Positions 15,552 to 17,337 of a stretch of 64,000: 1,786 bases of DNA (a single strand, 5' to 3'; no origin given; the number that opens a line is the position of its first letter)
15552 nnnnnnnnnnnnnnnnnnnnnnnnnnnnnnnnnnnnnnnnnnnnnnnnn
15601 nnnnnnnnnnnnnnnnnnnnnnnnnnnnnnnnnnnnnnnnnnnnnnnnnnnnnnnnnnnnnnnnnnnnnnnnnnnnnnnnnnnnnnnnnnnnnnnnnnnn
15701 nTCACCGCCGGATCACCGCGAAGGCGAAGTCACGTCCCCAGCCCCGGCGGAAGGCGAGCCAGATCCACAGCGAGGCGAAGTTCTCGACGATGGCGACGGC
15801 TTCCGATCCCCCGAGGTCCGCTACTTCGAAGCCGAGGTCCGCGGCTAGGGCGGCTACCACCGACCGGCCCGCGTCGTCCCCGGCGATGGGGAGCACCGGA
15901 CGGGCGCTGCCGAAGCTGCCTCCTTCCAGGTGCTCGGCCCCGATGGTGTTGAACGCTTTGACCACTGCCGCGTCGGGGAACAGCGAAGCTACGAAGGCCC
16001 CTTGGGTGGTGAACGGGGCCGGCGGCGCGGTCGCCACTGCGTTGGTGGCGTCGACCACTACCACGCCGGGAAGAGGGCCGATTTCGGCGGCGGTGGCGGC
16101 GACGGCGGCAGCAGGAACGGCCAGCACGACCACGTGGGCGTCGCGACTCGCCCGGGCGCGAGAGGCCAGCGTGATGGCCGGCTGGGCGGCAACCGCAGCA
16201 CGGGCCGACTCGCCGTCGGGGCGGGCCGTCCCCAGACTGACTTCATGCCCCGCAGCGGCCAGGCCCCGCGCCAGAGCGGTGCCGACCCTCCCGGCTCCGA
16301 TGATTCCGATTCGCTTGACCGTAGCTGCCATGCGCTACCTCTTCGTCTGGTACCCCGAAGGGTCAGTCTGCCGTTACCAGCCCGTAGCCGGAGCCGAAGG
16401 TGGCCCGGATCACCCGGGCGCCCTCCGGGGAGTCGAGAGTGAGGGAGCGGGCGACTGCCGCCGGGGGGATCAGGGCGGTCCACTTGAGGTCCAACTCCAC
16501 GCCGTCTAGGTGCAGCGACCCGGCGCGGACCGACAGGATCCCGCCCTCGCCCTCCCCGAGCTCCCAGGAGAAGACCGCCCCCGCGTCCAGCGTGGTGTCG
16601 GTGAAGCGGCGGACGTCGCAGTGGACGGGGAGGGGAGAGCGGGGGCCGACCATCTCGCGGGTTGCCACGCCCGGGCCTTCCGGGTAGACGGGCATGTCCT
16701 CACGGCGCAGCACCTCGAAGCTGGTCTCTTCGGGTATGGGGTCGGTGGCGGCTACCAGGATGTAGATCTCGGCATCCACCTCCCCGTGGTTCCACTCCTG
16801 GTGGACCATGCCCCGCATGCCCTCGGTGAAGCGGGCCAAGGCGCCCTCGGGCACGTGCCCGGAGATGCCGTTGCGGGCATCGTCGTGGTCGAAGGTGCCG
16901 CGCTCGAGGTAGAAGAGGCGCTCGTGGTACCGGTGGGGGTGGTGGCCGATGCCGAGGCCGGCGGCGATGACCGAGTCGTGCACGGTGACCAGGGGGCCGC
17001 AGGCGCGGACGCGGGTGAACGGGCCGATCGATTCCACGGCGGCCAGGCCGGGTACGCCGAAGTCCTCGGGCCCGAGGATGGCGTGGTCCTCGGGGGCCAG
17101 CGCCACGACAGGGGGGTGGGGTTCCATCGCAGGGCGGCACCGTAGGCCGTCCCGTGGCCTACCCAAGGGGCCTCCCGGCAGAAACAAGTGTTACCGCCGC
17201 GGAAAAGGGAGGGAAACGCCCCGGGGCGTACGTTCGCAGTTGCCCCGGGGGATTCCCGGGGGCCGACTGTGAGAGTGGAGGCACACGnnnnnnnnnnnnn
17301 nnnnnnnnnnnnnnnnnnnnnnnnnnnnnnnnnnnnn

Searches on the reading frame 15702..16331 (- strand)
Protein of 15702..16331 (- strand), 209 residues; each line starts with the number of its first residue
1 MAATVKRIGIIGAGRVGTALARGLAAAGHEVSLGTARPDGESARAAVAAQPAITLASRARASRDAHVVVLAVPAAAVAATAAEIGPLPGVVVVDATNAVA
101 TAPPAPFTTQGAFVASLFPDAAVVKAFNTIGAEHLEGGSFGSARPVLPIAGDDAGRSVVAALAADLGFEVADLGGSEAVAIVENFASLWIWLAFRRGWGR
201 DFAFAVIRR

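Call 19: search_protein_families(library=pfam, proteins=[window:15702-16331:-], max_evalue=0.001)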
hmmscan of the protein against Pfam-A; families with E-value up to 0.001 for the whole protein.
window:15702-16331:- (209 aa): 8 families
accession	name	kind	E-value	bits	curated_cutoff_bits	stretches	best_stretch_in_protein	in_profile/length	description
PF03807.23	F420_oxidored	-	3.1e-17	63.4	21.6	1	7-97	1-93/94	NADP oxidoreductase coenzyme F420-dependent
PF10727.15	Rossmann-like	-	9e-09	35.6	23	1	7-119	16-131/131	Rossmann-like domain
PF03446.21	NAD_binding_2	-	2.3e-06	28.1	21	1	7-98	1-95/161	NAD binding domain of 6-phosphogluconate dehydrogenase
PF02826.25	2-Hacid_dh_C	-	1.2e-05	25.2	25.1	1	6-75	37-102/178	D-isomer specific 2-hydroxyacid dehydrogenase, NAD binding domain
PF07991.19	KARI_N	-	7.8e-05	22.7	20.6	1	6-76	5-72/165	Acetohydroxy acid isomeroreductase, NADPH-binding domain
PF01210.29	NAD_Gly3P_dh_N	-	0.00024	21.5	23.1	0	8-85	2-90/158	NAD-dependent glycerol-3-phosphate dehydrogenase N-terminus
PF13439.12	Glyco_transf_4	-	0.00057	20.4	28.5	1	12-62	3-55/170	Glycosyltransferase Family 4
PF02558.23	ApbA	-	0.00076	19.6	22.2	0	8-102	1-106/150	Ketopantoate reductase PanE/ApbA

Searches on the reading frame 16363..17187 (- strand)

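Call 19: search_protein_families(library=pfam, proteins=[window:16363-17187:-], max_evalue=0.001)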
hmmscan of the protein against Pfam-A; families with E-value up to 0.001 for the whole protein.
window:16363-17187:- (274 aa): 1 family
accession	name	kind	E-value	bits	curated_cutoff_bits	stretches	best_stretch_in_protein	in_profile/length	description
PF02678.22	Pirin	-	4.8e-07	30.2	26.1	1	49-136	12-97/108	Pirin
